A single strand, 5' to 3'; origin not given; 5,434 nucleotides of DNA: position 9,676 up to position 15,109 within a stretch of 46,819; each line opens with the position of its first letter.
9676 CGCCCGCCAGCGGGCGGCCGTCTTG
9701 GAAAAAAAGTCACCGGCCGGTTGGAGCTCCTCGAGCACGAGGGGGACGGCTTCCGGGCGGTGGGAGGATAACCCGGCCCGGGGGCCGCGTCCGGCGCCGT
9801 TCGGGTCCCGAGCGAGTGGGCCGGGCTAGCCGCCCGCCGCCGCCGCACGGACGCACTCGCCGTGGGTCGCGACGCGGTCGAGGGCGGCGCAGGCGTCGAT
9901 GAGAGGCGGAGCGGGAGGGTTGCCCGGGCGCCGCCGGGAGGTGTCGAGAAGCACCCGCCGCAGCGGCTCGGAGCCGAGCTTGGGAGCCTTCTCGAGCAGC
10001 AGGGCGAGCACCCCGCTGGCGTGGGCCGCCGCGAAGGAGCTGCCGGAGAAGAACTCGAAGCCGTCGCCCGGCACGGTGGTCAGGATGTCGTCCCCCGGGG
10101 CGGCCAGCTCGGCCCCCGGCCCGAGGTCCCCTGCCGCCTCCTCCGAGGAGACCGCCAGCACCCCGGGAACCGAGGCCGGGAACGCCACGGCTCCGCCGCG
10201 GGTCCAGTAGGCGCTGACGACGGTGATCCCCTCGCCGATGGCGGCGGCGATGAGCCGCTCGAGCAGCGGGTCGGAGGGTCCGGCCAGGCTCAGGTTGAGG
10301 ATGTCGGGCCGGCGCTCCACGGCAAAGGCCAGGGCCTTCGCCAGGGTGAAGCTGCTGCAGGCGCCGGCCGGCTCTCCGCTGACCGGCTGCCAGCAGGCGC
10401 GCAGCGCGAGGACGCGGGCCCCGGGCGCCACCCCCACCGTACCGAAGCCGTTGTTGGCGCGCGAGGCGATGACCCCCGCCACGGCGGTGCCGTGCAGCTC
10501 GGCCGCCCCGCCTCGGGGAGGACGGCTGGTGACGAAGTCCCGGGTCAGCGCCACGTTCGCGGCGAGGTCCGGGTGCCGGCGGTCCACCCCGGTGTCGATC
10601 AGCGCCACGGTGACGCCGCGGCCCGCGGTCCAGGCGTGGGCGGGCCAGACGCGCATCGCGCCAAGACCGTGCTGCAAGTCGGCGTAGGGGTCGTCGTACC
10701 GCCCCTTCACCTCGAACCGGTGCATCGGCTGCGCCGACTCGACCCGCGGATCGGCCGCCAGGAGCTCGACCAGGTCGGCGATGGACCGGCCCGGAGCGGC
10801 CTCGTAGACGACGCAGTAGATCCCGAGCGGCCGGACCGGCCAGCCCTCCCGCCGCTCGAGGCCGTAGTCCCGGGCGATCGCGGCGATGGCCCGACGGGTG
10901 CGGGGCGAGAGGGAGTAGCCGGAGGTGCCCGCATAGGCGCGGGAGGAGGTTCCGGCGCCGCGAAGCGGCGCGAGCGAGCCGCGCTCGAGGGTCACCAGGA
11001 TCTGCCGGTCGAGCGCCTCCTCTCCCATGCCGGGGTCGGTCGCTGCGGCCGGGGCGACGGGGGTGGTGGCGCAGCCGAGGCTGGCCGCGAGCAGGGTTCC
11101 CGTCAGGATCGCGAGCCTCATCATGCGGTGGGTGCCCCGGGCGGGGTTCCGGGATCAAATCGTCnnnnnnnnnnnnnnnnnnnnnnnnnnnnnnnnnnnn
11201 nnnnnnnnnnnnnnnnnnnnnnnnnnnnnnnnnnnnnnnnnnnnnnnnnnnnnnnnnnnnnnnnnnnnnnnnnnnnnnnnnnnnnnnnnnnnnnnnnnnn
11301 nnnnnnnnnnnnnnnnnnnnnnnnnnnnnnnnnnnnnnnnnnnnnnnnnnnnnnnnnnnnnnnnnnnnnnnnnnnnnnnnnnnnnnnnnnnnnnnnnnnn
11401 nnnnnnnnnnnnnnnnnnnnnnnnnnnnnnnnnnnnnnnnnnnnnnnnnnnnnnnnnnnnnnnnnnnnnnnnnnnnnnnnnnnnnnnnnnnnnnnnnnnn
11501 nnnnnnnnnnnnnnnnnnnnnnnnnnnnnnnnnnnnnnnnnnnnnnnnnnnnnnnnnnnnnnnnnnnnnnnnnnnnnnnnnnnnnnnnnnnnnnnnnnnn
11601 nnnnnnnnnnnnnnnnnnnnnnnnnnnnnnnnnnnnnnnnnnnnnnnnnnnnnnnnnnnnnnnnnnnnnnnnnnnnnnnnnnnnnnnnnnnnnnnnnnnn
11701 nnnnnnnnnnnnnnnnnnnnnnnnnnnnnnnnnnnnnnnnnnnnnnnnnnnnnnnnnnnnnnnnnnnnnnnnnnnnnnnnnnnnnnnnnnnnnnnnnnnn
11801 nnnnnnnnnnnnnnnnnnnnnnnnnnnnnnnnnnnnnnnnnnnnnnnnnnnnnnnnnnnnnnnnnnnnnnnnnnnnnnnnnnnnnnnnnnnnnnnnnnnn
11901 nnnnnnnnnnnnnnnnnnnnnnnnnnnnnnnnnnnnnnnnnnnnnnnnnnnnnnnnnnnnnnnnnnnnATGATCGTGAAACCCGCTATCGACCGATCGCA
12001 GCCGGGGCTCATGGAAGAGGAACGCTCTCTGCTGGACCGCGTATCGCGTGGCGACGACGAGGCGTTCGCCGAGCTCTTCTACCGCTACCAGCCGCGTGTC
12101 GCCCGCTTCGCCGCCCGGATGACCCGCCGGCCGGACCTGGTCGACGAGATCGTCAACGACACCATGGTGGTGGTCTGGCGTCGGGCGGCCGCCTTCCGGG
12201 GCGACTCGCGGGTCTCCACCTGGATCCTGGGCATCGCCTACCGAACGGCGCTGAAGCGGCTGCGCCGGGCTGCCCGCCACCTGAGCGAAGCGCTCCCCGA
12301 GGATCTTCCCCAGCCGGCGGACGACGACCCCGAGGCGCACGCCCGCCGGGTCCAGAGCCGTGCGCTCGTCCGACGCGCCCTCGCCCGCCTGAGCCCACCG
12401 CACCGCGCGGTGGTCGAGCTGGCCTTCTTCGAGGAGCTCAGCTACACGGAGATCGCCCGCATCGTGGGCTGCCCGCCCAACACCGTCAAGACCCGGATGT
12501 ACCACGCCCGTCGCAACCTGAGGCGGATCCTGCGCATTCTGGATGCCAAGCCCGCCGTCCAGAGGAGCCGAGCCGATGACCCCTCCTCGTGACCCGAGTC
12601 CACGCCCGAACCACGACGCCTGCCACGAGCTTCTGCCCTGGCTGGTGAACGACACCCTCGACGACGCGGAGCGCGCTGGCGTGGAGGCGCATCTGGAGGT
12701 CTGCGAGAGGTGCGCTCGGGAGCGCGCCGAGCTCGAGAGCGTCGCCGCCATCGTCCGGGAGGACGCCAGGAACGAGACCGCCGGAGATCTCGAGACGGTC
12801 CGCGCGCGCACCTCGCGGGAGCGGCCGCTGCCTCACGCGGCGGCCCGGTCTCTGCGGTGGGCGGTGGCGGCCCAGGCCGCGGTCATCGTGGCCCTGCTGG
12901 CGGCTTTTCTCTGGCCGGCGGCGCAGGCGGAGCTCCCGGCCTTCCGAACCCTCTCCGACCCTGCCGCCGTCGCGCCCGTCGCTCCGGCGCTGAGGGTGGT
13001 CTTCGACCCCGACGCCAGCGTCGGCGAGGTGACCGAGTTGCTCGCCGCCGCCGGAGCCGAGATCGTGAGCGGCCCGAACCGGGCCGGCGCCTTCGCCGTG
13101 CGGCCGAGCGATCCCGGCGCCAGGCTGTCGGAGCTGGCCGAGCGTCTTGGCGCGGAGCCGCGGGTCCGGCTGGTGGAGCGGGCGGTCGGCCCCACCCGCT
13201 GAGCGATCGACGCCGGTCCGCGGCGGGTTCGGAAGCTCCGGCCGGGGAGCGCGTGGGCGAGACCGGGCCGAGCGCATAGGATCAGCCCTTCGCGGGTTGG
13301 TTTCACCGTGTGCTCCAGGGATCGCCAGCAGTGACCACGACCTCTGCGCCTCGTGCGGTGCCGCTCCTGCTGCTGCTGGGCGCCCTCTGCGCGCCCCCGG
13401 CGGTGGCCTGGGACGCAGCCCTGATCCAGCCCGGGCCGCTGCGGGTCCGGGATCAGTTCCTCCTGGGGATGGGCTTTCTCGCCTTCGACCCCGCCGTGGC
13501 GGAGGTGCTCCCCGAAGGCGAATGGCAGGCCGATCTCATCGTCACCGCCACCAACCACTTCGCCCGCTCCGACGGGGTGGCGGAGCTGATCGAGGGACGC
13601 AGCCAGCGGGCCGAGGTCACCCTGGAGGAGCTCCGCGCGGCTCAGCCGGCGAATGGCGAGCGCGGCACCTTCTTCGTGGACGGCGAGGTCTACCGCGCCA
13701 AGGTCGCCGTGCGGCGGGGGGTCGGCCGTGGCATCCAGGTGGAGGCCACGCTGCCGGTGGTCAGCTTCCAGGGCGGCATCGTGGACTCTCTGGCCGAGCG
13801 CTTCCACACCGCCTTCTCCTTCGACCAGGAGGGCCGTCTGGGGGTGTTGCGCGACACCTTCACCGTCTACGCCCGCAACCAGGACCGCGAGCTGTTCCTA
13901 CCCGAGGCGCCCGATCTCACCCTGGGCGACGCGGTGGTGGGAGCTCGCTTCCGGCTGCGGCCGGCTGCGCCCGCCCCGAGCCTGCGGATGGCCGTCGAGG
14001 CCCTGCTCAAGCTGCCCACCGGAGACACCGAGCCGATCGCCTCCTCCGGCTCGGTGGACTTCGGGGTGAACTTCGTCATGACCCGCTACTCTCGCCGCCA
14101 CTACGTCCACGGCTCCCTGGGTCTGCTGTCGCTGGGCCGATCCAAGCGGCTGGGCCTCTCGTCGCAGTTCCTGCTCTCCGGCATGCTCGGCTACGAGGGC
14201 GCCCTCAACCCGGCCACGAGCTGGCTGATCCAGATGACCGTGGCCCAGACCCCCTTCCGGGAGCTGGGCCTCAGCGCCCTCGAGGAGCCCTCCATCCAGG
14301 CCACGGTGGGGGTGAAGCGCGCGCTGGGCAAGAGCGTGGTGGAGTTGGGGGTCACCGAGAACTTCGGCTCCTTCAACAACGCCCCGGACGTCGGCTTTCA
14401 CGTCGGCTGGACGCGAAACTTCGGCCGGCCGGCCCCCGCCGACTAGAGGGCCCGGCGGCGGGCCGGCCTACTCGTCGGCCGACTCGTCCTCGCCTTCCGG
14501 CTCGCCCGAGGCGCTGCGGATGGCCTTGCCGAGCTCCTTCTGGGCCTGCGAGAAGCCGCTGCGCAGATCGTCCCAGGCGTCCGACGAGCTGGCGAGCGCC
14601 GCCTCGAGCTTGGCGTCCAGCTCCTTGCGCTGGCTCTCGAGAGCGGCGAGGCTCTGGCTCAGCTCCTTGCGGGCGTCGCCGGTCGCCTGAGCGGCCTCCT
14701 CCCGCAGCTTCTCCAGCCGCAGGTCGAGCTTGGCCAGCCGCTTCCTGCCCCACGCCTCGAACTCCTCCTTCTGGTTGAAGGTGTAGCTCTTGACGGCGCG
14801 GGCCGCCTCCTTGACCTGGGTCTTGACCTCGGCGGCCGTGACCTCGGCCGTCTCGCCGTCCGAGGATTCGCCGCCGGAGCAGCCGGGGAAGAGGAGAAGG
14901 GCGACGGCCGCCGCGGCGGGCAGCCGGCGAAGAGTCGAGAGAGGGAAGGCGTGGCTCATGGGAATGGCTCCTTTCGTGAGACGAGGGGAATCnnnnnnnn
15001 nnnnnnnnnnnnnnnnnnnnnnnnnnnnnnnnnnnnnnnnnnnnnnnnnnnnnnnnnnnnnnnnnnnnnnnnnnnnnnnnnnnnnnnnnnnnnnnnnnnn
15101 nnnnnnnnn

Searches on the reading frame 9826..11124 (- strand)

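Call 7: search_protein_families(library=pfam, proteins=[window:9826-11124:-], max_evalue=0.001)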
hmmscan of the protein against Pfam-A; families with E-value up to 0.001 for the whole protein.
window:9826-11124:- (432 aa): 1 family
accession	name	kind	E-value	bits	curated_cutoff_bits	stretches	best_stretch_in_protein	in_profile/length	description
PF00082.27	Peptidase_S8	-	2.4e-33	116.1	21.8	1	168-399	1-276/288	Subtilase family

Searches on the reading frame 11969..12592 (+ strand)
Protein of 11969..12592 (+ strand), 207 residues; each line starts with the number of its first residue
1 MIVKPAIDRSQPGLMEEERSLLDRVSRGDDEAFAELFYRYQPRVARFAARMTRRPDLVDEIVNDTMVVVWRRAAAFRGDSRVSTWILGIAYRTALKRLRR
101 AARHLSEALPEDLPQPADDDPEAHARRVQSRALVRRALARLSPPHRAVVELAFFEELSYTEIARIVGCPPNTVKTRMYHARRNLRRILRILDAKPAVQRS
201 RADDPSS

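Call 7: search_protein_families(library=pfam, proteins=[window:11969-12592:+], max_evalue=0.001)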
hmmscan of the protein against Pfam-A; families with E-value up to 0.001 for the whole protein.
window:11969-12592:+ (207 aa): 4 families
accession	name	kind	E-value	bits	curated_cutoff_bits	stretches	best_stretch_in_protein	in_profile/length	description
PF08281.18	Sigma70_r4_2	-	1.5e-16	60.2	25.7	1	133-184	3-54/54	Sigma-70, region 4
PF04542.20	Sigma70_r2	-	9.8e-13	48.1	24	1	36-103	1-70/71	Sigma-70 region 2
PF04545.22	Sigma70_r4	-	1.8e-10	40.6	24.1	1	137-185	1-49/50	Sigma-70, region 4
PF07638.17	Sigma70_ECF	-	8.9e-09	35.9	21.1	1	20-187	6-182/185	ECF sigma factor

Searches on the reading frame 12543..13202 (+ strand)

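Call 7: search_protein_families(library=pfam, proteins=[window:12543-13202:+], max_evalue=0.001)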
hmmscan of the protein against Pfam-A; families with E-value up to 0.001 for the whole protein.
window:12543-13202:+ (219 aa): 1 family
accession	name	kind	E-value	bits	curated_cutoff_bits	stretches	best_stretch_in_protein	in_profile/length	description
PF13490.11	zf-HC2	-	1.7e-07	31.7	22.2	1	26-58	3-35/35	Putative zinc-finger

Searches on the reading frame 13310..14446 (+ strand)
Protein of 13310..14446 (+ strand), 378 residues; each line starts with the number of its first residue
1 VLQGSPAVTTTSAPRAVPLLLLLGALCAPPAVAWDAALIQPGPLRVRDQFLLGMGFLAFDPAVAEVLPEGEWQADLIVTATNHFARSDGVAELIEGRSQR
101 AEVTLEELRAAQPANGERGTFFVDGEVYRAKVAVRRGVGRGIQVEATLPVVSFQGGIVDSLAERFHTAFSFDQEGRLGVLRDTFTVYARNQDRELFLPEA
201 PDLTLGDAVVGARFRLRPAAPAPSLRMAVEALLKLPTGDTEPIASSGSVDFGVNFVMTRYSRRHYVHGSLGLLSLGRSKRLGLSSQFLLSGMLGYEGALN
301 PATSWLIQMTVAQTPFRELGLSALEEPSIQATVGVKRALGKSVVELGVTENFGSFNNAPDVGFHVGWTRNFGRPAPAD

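Call 7: search_protein_families(library=pfam, proteins=[window:13310-14446:+], max_evalue=0.001)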
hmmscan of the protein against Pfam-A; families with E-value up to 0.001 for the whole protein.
window:13310-14446:+ (378 aa): 1 family
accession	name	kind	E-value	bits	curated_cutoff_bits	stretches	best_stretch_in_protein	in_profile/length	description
PF11383.14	DUF3187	-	3.5e-38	132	24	1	25-371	7-320/320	Protein of unknown function (DUF3187)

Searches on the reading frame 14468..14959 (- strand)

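Call 7: search_protein_families(library=pfam, proteins=[window:14468-14959:-], max_evalue=0.001)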
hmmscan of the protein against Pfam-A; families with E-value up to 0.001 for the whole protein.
window:14468-14959:- (163 aa): 1 family
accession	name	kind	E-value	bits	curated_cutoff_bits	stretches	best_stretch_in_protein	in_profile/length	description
PF16591.11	HBM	-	3.7e-05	23.7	29.8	1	42-126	139-219/254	Helical bimodular sensor domain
